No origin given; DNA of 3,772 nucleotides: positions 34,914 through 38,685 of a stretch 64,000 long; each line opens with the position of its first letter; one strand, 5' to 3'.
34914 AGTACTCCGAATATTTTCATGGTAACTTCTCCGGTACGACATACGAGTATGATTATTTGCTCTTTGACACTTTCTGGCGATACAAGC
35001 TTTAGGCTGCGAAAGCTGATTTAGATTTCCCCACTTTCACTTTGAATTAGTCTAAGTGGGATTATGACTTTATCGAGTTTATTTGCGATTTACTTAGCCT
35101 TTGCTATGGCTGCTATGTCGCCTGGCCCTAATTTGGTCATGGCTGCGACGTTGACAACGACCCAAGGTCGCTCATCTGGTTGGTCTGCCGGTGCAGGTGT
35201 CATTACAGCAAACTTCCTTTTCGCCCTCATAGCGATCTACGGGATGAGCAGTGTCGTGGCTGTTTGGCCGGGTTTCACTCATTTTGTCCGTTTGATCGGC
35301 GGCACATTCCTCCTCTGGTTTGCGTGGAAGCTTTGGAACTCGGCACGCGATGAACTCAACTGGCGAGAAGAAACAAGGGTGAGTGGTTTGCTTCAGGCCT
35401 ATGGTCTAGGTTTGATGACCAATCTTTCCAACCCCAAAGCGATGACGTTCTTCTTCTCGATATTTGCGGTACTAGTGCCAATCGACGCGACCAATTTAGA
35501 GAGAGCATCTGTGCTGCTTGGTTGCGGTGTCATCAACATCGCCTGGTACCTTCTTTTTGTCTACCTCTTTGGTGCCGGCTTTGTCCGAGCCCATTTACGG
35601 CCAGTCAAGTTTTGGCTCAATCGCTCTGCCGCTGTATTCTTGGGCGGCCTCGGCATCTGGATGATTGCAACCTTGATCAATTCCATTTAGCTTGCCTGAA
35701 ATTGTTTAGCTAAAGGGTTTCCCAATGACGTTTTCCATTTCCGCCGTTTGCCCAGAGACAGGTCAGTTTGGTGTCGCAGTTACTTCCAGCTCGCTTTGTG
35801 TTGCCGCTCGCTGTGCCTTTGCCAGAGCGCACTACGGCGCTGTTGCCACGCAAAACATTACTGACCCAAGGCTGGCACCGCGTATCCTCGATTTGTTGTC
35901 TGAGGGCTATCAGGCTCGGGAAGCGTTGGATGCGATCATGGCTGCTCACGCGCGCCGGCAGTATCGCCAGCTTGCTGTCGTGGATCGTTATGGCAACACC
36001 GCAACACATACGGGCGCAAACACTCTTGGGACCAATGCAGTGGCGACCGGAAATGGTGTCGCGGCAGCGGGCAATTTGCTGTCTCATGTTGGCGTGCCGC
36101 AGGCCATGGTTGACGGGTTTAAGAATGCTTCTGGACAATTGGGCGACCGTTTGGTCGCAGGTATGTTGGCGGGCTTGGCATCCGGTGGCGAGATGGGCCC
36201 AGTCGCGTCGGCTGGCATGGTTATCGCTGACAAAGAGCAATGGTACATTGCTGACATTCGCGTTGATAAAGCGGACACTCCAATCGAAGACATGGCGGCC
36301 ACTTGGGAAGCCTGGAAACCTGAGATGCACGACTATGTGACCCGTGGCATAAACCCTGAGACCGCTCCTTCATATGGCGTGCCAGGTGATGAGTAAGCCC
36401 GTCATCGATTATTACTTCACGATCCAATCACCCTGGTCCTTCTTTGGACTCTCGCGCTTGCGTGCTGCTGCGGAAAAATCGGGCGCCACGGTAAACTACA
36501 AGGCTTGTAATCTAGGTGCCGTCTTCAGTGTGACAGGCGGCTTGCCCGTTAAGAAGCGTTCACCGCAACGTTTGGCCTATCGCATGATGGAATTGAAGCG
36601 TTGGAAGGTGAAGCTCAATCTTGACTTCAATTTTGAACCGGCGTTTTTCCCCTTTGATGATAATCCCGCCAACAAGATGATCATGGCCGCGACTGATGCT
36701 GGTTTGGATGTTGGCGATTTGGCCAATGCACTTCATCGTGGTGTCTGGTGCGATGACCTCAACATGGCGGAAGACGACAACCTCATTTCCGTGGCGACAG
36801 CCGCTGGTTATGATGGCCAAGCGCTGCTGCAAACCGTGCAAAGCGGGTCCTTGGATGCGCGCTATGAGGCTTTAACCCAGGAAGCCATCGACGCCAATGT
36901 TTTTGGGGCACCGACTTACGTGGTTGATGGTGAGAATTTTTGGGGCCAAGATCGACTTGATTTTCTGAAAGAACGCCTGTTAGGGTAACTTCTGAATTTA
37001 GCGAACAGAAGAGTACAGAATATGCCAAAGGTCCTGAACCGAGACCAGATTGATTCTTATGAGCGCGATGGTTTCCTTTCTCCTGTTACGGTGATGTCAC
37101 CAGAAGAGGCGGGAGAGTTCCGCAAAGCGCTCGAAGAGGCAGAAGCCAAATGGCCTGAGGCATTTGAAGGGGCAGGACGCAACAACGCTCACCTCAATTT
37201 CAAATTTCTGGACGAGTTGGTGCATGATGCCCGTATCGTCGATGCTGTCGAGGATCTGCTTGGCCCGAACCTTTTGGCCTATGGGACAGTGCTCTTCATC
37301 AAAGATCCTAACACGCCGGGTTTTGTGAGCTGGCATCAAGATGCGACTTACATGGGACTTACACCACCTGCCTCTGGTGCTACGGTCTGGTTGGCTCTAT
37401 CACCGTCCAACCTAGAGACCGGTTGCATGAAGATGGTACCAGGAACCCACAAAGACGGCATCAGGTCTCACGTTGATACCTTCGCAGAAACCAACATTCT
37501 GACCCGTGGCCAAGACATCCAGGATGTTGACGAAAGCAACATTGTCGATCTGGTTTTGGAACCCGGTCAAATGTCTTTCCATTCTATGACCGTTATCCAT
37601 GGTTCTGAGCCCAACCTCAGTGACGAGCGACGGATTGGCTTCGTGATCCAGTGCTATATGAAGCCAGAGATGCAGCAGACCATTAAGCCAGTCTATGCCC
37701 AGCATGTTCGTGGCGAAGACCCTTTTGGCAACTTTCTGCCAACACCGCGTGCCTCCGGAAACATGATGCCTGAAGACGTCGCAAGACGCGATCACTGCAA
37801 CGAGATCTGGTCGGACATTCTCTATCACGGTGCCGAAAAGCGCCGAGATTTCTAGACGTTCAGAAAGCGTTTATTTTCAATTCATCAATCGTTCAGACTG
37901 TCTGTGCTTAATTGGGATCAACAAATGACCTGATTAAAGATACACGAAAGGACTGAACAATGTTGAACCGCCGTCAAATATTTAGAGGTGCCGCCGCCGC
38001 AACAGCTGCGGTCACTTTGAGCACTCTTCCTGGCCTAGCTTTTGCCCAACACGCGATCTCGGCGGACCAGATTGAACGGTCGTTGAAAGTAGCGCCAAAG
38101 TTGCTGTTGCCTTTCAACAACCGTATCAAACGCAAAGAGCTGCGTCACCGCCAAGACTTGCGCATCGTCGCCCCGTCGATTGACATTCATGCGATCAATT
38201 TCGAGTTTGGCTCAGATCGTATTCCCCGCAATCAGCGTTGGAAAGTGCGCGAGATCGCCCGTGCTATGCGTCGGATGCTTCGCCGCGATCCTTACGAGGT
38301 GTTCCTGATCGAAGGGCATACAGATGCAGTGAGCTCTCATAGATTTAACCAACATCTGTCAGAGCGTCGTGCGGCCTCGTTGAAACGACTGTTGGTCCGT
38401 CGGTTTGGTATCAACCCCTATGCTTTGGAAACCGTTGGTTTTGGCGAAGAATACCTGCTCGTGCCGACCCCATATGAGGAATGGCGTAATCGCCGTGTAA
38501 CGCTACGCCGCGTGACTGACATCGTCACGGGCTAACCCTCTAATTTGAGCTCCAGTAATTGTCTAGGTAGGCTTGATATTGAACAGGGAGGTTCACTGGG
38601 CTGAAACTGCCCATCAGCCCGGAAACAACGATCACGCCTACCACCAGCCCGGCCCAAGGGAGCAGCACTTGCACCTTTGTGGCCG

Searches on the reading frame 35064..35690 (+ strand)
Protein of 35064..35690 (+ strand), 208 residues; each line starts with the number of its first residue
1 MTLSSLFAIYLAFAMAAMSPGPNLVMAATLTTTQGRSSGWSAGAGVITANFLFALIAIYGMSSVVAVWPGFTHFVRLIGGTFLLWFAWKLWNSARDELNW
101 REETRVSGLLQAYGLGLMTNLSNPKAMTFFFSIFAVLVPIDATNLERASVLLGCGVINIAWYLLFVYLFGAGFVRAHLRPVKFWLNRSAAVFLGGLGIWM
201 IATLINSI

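Call 50: search_protein_families(library=pfam, proteins=[window:35064-35690:+], max_evalue=0.00001)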
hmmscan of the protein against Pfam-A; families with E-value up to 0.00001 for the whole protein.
window:35064-35690:+ (208 aa): 1 family
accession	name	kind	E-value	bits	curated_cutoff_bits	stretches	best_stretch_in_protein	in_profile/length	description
PF01810.24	LysE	-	3.9e-24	85.6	25.6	1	15-200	2-189/193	LysE type translocator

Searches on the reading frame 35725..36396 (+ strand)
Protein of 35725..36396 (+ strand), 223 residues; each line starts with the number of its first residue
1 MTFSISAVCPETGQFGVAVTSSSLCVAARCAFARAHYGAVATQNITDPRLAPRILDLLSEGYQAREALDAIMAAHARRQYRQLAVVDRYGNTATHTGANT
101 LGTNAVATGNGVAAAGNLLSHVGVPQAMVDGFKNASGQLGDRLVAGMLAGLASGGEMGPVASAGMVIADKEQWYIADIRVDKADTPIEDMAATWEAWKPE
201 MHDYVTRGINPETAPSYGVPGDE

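Call 50: search_protein_families(library=pfam, proteins=[window:35725-36396:+], max_evalue=0.00001)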
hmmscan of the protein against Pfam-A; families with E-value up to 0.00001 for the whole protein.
window:35725-36396:+ (223 aa): 1 family
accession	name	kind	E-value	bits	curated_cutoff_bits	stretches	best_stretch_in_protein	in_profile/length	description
PF06267.17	DUF1028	-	2.4e-62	210.7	26.2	1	2-189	1-192/193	Family of unknown function (DUF1028)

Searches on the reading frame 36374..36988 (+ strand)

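Call 50: search_protein_families(library=pfam, proteins=[window:36374-36988:+], max_evalue=0.00001)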
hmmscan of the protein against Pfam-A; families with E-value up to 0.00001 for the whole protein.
window:36374-36988:+ (204 aa): 1 family
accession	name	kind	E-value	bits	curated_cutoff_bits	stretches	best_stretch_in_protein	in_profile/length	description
PF01323.26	DSBA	-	5.8e-37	127.8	25.6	1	10-202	1-190/191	DSBA-like thioredoxin domain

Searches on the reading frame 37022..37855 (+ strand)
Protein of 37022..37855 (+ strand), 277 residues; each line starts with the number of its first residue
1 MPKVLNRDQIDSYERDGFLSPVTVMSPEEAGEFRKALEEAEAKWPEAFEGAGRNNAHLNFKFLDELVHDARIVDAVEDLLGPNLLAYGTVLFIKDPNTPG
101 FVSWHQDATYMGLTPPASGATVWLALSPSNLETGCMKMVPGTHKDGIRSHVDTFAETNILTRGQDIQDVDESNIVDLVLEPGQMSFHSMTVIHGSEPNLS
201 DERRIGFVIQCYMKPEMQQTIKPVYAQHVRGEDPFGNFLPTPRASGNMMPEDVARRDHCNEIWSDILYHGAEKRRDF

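Call 50: search_protein_families(library=pfam, proteins=[window:37022-37855:+], max_evalue=0.00001)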
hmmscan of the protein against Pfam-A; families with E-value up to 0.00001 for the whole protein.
window:37022-37855:+ (277 aa): 1 family
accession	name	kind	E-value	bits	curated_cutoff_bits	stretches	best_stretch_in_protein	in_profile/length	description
PF05721.19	PhyH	-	1.2e-29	104.5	22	1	13-205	1-212/213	Phytanoyl-CoA dioxygenase (PhyH)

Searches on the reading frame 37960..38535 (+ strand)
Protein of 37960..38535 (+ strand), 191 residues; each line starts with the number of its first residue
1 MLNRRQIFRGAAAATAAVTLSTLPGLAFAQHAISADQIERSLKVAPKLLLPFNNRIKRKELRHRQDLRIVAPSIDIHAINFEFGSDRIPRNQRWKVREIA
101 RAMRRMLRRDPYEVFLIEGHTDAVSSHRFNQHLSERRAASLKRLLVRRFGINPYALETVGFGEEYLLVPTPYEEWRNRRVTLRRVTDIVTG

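Call 50: search_protein_families(library=pfam, proteins=[window:37960-38535:+], max_evalue=0.00001)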
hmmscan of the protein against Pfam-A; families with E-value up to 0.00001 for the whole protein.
window:37960-38535:+ (191 aa): 1 family
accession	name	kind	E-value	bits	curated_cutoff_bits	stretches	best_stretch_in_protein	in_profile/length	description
PF00691.25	OmpA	-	1.7e-15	57.6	27.2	1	81-172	2-90/98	OmpA family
